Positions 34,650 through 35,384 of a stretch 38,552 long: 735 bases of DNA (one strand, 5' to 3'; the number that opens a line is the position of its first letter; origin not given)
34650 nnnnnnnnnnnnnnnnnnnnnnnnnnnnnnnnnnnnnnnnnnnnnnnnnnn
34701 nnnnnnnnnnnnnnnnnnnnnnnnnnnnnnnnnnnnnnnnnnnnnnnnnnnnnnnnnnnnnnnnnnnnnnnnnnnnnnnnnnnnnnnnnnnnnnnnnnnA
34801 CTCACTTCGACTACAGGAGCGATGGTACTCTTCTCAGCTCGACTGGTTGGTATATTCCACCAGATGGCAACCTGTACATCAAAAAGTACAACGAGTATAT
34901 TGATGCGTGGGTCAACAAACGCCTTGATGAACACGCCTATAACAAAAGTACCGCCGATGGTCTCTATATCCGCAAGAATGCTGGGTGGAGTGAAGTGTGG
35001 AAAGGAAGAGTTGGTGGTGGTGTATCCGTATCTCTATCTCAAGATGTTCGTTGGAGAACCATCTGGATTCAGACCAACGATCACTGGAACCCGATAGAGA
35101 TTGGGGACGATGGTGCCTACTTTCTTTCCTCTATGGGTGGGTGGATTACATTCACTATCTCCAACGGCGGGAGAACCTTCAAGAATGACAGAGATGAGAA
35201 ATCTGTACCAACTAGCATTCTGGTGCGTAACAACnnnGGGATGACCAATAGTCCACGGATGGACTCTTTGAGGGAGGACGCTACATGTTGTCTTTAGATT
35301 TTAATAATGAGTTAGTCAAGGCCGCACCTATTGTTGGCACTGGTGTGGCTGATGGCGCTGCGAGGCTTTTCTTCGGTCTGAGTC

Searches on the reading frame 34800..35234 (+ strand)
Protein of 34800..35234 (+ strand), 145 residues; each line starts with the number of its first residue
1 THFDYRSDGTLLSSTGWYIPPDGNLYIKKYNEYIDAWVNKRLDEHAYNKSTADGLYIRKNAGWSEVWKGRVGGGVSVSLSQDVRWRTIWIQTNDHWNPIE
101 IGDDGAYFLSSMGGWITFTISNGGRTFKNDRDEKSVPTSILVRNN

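Call 29: find_related_loci(query=window:34800-35234:+, collection=viral_contigs, flank=300)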
Query window:34800-35234:+ (145 aa) in viral_contigs; peptide patterns used: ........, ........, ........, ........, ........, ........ (x = any residue, [..] = any of these).
5 stretches matched a pattern; 3 encode a relative of the query (tblastn E <= 1e-3); 3 distinct loci.
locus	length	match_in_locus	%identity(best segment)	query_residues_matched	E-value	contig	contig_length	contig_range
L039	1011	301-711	86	9-145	6e-82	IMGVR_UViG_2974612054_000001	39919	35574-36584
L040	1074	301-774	73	1-145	4e-70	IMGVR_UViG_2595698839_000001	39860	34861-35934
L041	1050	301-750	71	8-144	5e-66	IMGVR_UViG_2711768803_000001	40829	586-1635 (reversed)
